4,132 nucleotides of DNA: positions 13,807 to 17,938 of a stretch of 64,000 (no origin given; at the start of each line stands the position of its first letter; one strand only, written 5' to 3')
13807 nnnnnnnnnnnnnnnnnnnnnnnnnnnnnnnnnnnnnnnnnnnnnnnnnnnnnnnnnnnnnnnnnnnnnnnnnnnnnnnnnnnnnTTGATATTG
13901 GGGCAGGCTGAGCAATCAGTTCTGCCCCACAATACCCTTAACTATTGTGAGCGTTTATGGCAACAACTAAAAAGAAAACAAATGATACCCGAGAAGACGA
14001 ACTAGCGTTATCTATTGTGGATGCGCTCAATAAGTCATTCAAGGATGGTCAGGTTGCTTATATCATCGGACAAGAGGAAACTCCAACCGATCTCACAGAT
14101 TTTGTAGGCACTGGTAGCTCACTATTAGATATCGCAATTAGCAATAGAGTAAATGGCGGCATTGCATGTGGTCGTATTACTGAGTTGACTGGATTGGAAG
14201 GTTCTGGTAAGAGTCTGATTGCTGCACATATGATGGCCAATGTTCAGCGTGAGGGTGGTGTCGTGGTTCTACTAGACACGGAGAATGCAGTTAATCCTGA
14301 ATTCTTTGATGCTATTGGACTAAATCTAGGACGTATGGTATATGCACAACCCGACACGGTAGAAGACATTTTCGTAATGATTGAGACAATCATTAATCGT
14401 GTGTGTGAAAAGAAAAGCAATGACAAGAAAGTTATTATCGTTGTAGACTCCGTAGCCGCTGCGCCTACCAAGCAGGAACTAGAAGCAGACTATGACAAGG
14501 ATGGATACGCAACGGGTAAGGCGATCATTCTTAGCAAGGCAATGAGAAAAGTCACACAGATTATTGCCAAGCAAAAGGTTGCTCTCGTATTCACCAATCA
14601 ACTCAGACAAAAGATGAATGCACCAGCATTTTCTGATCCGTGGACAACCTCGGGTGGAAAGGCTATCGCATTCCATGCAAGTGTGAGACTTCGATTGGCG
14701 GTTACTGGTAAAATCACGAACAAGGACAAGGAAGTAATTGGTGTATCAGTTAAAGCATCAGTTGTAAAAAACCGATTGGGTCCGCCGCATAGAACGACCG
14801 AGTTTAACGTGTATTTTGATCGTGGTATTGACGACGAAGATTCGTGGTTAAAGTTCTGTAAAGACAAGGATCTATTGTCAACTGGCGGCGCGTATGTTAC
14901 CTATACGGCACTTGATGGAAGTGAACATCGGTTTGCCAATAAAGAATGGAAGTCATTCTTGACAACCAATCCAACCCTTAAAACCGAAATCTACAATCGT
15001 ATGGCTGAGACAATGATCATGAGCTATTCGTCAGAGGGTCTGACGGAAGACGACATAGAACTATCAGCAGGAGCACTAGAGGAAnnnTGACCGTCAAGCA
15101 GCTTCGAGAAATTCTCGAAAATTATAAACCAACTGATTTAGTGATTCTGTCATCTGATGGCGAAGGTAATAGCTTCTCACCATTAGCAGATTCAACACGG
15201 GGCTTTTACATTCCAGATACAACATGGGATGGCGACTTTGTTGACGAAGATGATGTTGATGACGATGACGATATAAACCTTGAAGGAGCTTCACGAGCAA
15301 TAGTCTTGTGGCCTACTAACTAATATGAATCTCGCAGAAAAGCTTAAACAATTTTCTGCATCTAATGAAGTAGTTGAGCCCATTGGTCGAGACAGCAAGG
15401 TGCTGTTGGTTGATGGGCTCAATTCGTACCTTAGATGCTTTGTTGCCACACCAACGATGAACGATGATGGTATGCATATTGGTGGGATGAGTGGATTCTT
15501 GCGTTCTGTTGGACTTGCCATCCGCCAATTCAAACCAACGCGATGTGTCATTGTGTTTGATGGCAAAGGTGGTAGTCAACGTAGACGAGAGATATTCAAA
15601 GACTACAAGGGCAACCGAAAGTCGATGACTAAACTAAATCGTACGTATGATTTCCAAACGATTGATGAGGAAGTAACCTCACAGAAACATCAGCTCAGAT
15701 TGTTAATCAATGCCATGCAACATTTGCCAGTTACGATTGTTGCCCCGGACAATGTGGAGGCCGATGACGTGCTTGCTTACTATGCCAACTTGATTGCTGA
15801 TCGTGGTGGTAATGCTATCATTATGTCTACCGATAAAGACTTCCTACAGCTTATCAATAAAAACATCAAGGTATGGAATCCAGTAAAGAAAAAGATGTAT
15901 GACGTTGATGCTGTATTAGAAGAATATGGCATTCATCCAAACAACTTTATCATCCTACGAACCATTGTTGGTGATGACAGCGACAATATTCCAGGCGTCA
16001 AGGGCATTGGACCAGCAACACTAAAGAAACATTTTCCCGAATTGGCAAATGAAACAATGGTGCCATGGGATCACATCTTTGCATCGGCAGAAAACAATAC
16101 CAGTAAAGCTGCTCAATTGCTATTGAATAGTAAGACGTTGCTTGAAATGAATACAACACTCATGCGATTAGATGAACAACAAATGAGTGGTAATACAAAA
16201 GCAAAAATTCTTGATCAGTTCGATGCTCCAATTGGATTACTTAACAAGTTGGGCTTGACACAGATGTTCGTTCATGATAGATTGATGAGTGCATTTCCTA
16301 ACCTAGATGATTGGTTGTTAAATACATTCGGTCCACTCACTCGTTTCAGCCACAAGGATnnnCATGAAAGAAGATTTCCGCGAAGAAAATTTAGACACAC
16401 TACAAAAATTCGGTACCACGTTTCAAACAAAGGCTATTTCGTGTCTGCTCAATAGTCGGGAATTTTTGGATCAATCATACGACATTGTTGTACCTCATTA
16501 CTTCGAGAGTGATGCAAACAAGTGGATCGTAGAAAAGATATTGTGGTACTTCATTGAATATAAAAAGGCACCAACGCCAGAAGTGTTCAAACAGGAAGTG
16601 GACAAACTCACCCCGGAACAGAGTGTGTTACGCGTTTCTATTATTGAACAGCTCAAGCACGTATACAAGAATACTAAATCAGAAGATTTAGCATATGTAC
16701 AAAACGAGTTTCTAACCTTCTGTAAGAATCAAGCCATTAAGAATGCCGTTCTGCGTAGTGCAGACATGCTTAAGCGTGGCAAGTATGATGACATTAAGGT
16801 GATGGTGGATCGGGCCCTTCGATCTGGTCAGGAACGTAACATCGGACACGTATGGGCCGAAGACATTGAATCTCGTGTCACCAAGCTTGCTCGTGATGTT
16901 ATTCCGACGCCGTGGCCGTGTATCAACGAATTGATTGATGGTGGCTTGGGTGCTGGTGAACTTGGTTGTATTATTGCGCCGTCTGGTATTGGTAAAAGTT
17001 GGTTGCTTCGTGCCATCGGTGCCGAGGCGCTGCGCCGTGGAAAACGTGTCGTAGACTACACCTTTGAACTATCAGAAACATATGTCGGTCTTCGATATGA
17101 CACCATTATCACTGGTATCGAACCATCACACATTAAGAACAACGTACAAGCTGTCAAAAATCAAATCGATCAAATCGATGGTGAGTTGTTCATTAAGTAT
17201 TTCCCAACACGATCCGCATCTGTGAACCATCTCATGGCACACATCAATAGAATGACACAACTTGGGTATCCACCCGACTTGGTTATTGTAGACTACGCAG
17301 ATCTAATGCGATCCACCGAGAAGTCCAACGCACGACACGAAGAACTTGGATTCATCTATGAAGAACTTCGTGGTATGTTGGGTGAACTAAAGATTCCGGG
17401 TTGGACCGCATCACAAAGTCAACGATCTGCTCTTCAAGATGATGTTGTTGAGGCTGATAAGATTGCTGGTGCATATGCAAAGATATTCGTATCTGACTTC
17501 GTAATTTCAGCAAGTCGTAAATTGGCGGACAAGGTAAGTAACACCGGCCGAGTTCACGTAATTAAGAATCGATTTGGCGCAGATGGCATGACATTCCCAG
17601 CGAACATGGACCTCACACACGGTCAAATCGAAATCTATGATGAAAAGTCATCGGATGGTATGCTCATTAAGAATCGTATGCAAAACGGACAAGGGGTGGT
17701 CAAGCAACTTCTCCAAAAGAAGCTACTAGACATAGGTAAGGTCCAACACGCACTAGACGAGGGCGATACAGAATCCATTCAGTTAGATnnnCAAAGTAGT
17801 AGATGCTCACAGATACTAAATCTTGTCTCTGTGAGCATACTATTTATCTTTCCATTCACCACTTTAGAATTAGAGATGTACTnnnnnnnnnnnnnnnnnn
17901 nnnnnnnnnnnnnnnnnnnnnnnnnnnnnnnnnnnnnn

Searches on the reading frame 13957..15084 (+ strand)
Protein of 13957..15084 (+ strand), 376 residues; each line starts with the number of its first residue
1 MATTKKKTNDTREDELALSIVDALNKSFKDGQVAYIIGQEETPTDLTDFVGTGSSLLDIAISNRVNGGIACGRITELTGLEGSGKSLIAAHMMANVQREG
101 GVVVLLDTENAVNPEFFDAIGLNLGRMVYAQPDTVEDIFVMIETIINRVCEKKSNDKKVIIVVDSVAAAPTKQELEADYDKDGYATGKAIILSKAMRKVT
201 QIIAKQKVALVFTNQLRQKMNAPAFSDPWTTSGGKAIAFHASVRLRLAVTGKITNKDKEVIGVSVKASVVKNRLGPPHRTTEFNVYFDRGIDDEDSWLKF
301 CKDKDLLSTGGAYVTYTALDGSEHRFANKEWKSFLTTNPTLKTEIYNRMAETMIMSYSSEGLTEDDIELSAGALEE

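Call 10: search_protein_families(library=phrogs, proteins=[window:13957-15084:+], max_evalue=0.00001)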
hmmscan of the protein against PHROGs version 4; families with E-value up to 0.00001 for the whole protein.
window:13957-15084:+ (376 aa): 3 families
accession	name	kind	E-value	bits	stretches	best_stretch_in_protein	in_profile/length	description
phrog_97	-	other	2e-72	246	2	1-246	1-250/506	UvsX-like recombinase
phrog_8337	-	DNA, RNA and nucleotide metabolism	3.9e-30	106.2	1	17-273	19-266/273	DNA repair protein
phrog_9666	-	unknown function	8.7e-28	98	1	86-302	487-720/779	-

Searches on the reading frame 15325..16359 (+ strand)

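Call 18: search_protein_families(library=pfam, proteins=[window:15325-16359:+], max_evalue=0.001)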
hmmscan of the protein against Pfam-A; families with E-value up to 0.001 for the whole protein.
window:15325-16359:+ (345 aa): 2 families
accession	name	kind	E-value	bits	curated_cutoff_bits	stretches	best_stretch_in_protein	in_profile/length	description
PF02739.22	5_3_exonuc_N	-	3.6e-33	115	34.3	1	25-202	1-164/164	5'-3' exonuclease, N-terminal resolvase-like domain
PF01367.25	5_3_exonuc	-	1.1e-08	35.9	40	1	204-285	2-79/97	5'-3' exonuclease, C-terminal SAM fold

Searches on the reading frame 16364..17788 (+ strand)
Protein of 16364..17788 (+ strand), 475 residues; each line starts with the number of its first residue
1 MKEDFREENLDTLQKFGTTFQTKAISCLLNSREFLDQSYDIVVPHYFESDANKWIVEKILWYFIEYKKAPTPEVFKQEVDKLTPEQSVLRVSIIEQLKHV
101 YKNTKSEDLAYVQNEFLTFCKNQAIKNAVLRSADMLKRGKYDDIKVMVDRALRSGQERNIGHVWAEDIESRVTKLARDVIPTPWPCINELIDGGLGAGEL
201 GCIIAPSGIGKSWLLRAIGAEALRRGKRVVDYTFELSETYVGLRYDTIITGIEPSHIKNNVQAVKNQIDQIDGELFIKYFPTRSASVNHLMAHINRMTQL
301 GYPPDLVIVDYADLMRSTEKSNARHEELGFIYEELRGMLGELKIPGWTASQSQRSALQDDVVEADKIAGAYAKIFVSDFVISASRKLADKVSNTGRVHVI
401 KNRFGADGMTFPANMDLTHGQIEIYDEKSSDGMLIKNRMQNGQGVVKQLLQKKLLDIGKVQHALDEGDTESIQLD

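Call 10: search_protein_families(library=phrogs, proteins=[window:16364-17788:+], max_evalue=0.00001)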
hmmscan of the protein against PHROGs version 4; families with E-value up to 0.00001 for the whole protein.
window:16364-17788:+ (475 aa): 3 families
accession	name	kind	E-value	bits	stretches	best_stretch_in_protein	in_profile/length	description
phrog_19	-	DNA, RNA and nucleotide metabolism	4.6e-71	241.5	1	21-430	164-586/621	DnaB-like replicative helicase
phrog_239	-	DNA, RNA and nucleotide metabolism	2.8e-28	100.3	1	133-432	293-606/801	DNA primase/helicase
phrog_243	-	DNA, RNA and nucleotide metabolism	7.7e-09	35.9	1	177-406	15-245/273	DnaB-like replicative helicase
